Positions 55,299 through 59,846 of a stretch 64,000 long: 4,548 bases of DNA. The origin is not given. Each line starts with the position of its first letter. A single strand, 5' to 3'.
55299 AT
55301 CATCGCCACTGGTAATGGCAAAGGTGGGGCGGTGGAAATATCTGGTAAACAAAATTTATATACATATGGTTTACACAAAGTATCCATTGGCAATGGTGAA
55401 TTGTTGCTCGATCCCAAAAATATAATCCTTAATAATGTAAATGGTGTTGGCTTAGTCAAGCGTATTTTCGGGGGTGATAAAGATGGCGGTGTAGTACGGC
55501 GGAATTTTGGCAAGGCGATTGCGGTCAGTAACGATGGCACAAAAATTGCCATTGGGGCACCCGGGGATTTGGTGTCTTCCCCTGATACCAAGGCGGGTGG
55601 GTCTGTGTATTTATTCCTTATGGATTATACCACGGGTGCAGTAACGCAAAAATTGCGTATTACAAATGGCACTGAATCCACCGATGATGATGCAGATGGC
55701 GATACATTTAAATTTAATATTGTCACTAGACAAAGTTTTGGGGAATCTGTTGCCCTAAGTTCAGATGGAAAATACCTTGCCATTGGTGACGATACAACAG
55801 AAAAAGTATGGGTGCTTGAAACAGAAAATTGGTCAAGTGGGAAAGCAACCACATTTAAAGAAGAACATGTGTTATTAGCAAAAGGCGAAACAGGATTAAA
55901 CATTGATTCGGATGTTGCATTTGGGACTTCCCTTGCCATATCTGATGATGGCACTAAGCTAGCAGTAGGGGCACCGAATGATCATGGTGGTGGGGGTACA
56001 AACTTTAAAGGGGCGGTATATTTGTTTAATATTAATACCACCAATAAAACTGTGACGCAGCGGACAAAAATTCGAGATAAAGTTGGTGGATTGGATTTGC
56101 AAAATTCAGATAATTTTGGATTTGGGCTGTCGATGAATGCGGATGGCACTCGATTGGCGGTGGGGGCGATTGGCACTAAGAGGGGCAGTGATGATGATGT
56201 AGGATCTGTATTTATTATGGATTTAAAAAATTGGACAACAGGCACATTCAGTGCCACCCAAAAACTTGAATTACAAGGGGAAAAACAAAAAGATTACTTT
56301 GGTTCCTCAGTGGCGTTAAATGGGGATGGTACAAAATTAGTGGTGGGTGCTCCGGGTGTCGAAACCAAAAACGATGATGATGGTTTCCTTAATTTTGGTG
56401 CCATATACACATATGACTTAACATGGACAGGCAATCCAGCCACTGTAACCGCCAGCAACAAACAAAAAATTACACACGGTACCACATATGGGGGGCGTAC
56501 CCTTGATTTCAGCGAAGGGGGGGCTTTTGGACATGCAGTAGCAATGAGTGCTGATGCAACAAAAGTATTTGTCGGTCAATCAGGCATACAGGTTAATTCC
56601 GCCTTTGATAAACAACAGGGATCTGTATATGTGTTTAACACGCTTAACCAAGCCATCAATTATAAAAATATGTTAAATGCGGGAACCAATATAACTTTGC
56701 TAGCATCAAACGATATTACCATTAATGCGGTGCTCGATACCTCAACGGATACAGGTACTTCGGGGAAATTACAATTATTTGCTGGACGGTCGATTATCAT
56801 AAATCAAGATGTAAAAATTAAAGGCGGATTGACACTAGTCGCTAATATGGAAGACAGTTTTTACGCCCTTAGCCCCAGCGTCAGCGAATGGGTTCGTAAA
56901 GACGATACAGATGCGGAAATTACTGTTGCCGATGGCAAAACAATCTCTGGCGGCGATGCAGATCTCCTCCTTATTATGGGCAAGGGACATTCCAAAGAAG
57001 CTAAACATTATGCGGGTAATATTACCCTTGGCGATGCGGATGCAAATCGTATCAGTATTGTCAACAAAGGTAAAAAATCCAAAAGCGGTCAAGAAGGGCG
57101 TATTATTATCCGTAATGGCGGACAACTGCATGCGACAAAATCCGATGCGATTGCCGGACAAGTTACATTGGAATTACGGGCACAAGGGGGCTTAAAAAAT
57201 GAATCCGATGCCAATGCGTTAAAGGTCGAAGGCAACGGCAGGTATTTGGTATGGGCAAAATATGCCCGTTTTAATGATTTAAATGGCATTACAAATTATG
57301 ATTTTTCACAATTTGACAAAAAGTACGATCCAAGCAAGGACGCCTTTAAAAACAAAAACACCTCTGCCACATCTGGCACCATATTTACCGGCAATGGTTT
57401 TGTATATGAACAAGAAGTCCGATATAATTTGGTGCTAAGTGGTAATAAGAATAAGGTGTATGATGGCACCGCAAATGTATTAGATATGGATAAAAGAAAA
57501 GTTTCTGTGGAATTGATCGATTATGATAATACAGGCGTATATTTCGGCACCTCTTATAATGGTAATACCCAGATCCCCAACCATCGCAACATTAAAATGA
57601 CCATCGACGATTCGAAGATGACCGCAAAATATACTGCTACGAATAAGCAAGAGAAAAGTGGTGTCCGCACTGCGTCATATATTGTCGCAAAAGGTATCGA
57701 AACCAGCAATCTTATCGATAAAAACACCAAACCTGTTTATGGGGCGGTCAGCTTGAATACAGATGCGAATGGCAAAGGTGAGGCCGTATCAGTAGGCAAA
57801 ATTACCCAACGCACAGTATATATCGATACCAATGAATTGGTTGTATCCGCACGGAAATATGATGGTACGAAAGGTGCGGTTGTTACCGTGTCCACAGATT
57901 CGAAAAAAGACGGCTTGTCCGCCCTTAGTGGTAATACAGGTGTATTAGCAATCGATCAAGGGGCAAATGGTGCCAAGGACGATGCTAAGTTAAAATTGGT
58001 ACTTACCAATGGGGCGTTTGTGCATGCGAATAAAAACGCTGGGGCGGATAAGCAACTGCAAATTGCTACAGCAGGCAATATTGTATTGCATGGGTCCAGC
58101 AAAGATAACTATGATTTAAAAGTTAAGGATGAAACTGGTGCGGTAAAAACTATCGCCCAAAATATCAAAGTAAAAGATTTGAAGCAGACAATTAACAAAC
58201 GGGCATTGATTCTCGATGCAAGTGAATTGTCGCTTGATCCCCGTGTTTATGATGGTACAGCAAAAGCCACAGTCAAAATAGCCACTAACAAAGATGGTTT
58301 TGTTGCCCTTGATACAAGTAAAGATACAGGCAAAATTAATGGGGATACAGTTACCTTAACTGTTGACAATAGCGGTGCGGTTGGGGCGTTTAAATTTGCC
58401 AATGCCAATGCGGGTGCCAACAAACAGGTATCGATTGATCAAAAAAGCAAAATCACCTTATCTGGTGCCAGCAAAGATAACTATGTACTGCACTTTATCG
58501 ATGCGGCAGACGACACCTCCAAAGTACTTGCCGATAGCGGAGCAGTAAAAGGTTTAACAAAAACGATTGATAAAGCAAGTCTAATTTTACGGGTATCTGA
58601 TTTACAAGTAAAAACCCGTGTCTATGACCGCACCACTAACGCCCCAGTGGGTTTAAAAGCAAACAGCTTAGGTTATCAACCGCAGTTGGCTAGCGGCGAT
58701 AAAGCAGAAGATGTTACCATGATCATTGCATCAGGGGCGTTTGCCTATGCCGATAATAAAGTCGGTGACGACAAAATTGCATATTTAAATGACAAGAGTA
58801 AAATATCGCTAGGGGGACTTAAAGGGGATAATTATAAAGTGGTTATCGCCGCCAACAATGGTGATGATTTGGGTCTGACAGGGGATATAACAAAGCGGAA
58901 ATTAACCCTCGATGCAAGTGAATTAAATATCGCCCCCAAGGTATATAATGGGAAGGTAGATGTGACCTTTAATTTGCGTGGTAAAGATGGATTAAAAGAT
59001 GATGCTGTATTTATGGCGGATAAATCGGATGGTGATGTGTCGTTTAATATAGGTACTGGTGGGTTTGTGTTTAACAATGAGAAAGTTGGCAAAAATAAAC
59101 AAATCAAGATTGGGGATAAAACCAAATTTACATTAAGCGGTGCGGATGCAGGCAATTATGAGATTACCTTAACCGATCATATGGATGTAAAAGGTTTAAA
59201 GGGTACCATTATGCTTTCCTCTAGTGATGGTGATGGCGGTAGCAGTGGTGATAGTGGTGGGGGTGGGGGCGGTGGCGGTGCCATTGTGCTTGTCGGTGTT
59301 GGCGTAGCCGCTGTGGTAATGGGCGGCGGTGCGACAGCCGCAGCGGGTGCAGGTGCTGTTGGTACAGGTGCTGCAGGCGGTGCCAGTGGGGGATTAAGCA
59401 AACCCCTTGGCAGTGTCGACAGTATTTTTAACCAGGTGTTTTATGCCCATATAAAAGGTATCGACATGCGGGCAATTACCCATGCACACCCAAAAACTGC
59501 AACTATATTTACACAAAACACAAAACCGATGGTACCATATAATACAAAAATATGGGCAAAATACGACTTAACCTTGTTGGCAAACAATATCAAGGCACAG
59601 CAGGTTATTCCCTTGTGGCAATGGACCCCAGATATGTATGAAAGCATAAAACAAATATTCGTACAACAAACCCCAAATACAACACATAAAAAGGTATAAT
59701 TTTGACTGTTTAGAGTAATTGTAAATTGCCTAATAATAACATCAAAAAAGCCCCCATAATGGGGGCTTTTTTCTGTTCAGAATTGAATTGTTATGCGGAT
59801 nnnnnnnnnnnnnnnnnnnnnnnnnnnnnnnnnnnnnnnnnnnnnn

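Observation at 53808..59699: Orphan giant TpsA/FHA-like exoprotein with an integrin-like FG-GAP propeller and a polymorphic-looking C-terminus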

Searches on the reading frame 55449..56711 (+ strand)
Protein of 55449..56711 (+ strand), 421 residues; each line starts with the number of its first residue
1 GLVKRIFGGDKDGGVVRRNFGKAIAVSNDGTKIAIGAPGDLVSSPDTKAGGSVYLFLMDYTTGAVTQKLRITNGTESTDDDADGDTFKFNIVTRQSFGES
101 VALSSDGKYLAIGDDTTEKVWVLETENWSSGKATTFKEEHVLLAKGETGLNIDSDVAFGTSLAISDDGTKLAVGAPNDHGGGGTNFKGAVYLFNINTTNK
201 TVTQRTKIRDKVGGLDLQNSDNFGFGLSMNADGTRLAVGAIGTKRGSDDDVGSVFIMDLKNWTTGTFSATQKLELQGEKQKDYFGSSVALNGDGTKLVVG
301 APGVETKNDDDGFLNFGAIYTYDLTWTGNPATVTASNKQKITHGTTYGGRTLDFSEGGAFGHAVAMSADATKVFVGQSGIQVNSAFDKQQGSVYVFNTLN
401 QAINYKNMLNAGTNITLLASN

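Call 58: predict_structure(alignment_id=A2)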
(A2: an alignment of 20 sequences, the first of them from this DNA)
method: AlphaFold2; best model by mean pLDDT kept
length: 421 residues; sequences in the alignment: 20
mean_pLDDT: 84.9   pTM: 0.88
mean pLDDT of the five models: 84.9, 84.4, 84.3, 84.3, 82.6
residues with pLDDT >= 90: 229; 70-90: 117; 50-70: 64; < 50: 11
segments of 3 or more residues with pLDDT < 50: 9-14
pLDDT, mean of each block of 10 residues (from residue 1): 60 63 96 93 61 92 88 80 72 82 96 94 86 81 89 91 97 94 84 92 94 92 97 97 70 96 92 93 95 97 67 74 92 93 85 85 96 92 71 81 60 64 41
secondary structure, 60 per line:
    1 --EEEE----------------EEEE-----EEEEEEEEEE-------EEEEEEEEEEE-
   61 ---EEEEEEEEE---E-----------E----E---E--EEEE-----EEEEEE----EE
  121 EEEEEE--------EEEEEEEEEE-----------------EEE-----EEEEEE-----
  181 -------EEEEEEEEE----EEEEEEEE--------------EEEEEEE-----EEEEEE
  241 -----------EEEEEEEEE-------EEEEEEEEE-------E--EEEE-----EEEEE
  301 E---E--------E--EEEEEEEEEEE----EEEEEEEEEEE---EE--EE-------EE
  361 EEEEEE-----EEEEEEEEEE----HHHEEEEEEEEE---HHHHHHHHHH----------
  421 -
elements in order: E3-6 E23-26 E32-41 E49-59 E64-72 E100-103 E109-114 E119-126 E135-144 E162-164 E170-175 E188-196 E201-208 E223-229 E235-240 E252-260 E268-276 E287-290 E296-301 E317-327 E332-342 E359-366 E372-381 E389-397 H401-410

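Call 60: fold_search(model_id=the predicted structure, library=pdb)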
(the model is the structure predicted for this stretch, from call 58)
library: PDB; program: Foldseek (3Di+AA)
matches with E <= 10: 1004; with E <= 0.001: 445
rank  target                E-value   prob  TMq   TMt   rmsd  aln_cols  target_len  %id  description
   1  7usm_A                1.4e-13  1.00  0.52  0.28   8.2       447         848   18  Integrin alphaM/beta2 ectodomain (released 2022-08-17)
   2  9b9k_A                3.5e-13  1.00  0.55  0.45   7.8       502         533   16  Integrin alpha-5 beta-1 in complex with MINT1526A Fab (released 2025-02-05)
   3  4wk2_A                3.9e-13  1.00  0.51  0.49   9.5       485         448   16  Metal Ion and Ligand Binding of Integrin (released 2014-12-03)
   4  8xfo_A                4.8e-13  1.00  0.51  0.32   8.8       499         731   16  Cryo-EM structure of integrin ITGAV, ITGB3 and CYCLO (RGDFK) complex, conformation 2 (released 2024-12-18)
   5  4wjk_A                5.3e-13  1.00  0.52  0.49   8.7       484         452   16  Metal Ion and Ligand Binding of Integrin (released 2014-12-03)
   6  4wk0_A                1.0e-12  1.00  0.50  0.47   8.9       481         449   17  Metal Ion and Ligand Binding of Integrin (released 2014-12-03)
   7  8xei_A                1.1e-12  1.00  0.49  0.25   8.5       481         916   15  Cryo-EM structure of integrin ITGAV/ITGB3 complex, conformation 1 (released 2024-12-18)
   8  7nwl_A                1.3e-12  1.00  0.48  0.36   9.8       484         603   16  Cryo-EM structure of human integrin alpha5beta1 (open form) in complex with fibronectin and TS2/16 Fv-clasp (released 2021-06-02)
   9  6om1_A                1.8e-12  1.00  0.51  0.38   8.1       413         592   16  Crystal structure of an atypical integrin (released 2019-12-11)
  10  8ij5_E                2.4e-12  1.00  0.51  0.42   8.6       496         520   15  Cryo-EM structure of Integrin AVB3 (released 2024-02-28)
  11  8xer_A                2.6e-12  1.00  0.50  0.26   8.8       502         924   16  Cryo-EM structure of integrin ITGAV, ITGB3 and Cilengitide TFA complex, conformation 1 (released 2024-12-18)
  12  4wk4_A                3.1e-12  1.00  0.53  0.50   9.5       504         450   16  Metal Ion and Ligand Binding of Integrin (released 2014-12-03)
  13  8tcf_A                3.4e-12  1.00  0.50  0.48   9.6       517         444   15  Integrin alpha-v beta-8 in complex with minibinder B8_BP_dsulf (released 2023-09-27)
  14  9t5z_A                4.2e-12  1.00  0.49  0.38   8.9       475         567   17  Cryo-EM structure of alphaM/beta2:MEM148-Fab headpiece complex (without alphaM I-domain) (released 2026-03-25)
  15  8zdg_A                4.7e-12  1.00  0.49  0.26   9.9       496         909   15  Cryo-EM structure of the integrin avb3 with CWHM-12, conformation 1 (released 2025-10-22)
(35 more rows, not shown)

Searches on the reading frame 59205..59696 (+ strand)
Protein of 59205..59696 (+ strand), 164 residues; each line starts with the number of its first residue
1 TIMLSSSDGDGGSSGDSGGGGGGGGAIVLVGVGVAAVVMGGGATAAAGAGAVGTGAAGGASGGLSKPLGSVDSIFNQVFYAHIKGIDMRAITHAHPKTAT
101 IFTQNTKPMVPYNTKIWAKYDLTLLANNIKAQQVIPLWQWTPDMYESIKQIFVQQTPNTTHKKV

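Call 27: search_protein_families(library=pfam, proteins=[window:59280-59696:+], max_evalue=10)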
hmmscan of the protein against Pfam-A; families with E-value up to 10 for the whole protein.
seq(139 aa): 1 family
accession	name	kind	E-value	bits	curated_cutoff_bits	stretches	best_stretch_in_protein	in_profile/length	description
PF00596.27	Aldolase_II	-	0.066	13.5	22.2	1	61-90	82-113/183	Class II Aldolase and Adducin N-terminal domain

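Call 64: search_protein_families(library=ncbifam, proteins=[window:59205-59696:+], max_evalue=1)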
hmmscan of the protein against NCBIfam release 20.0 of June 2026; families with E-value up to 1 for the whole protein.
seq(164 aa): 2 families
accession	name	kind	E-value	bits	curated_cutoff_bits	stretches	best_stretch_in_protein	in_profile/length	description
NF006047.0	PRK08193.1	subfamily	0.034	13.7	257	1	70-114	73-115/231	L-ribulose-5-phosphate 4-epimerase AraD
NF051447.1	HblD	equivalog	0.2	10.5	650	1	21-77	241-305/409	hemolysin BL lytic component L1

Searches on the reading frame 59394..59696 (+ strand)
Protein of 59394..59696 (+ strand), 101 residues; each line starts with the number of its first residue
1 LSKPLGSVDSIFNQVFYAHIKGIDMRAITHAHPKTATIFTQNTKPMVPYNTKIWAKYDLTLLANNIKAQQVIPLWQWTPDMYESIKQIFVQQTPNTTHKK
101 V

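Call 26: search_solved_structures(query=A1, max_evalue=10)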
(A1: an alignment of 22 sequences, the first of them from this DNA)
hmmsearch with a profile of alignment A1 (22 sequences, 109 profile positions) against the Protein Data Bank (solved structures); distinct sequences matched with E-value up to 10: 1.
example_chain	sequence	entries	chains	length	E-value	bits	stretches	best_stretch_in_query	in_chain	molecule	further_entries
8dv0_A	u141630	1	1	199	0.23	14.4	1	49-100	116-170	Dephospho-CoA kinase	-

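Call 35: predict_structure(alignment_id=A1)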
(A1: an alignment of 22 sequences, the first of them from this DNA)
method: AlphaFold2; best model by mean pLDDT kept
length: 101 residues; sequences in the alignment: 22
mean_pLDDT: 53.6   pTM: 0.40
mean pLDDT of the five models: 53.6, 42.6, 42.0, 39.1, 37.1
residues with pLDDT >= 90: 0; 70-90: 7; 50-70: 56; < 50: 38
segments of 3 or more residues with pLDDT < 50: 1-11, 31-50, 96-101
pLDDT, mean of each block of 10 residues (from residue 1): 42 54 55 45 41 58 60 65 69 49 38
secondary structure, 60 per line:
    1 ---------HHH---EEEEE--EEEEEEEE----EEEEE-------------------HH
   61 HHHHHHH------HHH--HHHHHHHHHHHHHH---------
elements in order: E16-20 E23-30 E35-39 H59-67 H79-92

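Call 38: search_protein_representatives(alignment_id=A1)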
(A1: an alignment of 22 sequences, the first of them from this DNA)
Query: 22 sequences, 109 profile positions. Proteins with E-value up to 0.001 (for the whole library): 18; up to 1e-10: 18; up to 1e-30: 15. The best 18 are listed.
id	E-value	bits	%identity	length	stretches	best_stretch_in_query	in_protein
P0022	2.8e-46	171.8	-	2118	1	3-108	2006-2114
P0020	1.4e-44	166.3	-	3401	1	2-108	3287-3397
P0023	1.6e-44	166.2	-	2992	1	2-108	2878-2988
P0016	4.5e-44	164.7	-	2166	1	3-107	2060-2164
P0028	2.2e-43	162.5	-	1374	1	3-108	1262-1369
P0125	3.3e-43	161.9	-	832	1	3-109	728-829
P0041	7.8e-42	157.5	-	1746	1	3-100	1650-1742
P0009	2.4e-41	156.0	-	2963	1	3-96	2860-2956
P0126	2.4e-41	155.9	-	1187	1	4-98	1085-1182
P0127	9.7e-41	154.0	-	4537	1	4-108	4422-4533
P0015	3.2e-40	152.3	-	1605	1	2-104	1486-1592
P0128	7.0e-35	135.1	-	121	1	20-108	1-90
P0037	8.1e-35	134.9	-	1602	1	2-91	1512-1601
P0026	7.1e-33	128.7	-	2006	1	2-97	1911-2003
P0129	3.3e-32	126.6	-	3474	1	4-105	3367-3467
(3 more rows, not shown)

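Call 39: find_related_loci(query=A1, collection=genome_contigs, flank=10000)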
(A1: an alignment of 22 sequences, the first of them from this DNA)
Query A1 (101 aa) in genome_contigs; peptide patterns used: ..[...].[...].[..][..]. (x = any residue, [..] = any of these).
63 stretches matched a pattern; 39 encode a relative of the query (tblastn E <= 1e-3); 38 distinct loci.
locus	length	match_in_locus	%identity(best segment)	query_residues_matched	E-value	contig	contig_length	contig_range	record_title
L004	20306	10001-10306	49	4-99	2e-28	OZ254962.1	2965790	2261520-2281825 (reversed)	MAG: Alphaproteobacteria bacterium isolate 6a02c240-982f-4e10-8450-1c361b460545 genome assembly, chromosome: 1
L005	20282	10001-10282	52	1-96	1e-26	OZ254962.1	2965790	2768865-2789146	MAG: Alphaproteobacteria bacterium isolate 6a02c240-982f-4e10-8450-1c361b460545 genome assembly, chromosome: 1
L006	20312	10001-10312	45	1-96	3e-26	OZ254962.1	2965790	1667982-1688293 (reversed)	MAG: Alphaproteobacteria bacterium isolate 6a02c240-982f-4e10-8450-1c361b460545 genome assembly, chromosome: 1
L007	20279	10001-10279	52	4-93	4e-26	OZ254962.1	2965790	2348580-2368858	MAG: Alphaproteobacteria bacterium isolate 6a02c240-982f-4e10-8450-1c361b460545 genome assembly, chromosome: 1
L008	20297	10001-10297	44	1-93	5e-25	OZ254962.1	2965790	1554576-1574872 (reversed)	MAG: Alphaproteobacteria bacterium isolate 6a02c240-982f-4e10-8450-1c361b460545 genome assembly, chromosome: 1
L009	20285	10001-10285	48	4-98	4e-25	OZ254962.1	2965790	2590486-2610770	MAG: Alphaproteobacteria bacterium isolate 6a02c240-982f-4e10-8450-1c361b460545 genome assembly, chromosome: 1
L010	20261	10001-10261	51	4-93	6e-25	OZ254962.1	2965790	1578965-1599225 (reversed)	MAG: Alphaproteobacteria bacterium isolate 6a02c240-982f-4e10-8450-1c361b460545 genome assembly, chromosome: 1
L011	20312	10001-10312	48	4-99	8e-25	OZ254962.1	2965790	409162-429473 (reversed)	MAG: Alphaproteobacteria bacterium isolate 6a02c240-982f-4e10-8450-1c361b460545 genome assembly, chromosome: 1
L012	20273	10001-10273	46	1-93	1e-24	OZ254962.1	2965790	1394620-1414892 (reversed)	MAG: Alphaproteobacteria bacterium isolate 6a02c240-982f-4e10-8450-1c361b460545 genome assembly, chromosome: 1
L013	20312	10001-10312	45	1-93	2e-24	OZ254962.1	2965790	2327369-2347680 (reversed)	MAG: Alphaproteobacteria bacterium isolate 6a02c240-982f-4e10-8450-1c361b460545 genome assembly, chromosome: 1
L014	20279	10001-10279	45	4-96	2e-23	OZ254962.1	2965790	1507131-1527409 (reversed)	MAG: Alphaproteobacteria bacterium isolate 6a02c240-982f-4e10-8450-1c361b460545 genome assembly, chromosome: 1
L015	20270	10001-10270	46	4-90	8e-23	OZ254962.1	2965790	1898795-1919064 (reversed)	MAG: Alphaproteobacteria bacterium isolate 6a02c240-982f-4e10-8450-1c361b460545 genome assembly, chromosome: 1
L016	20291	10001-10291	47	4-99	1e-22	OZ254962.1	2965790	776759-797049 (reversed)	MAG: Alphaproteobacteria bacterium isolate 6a02c240-982f-4e10-8450-1c361b460545 genome assembly, chromosome: 1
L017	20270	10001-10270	45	1-93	2e-22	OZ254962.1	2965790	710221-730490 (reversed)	MAG: Alphaproteobacteria bacterium isolate 6a02c240-982f-4e10-8450-1c361b460545 genome assembly, chromosome: 1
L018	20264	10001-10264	43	4-93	2e-22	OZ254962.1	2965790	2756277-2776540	MAG: Alphaproteobacteria bacterium isolate 6a02c240-982f-4e10-8450-1c361b460545 genome assembly, chromosome: 1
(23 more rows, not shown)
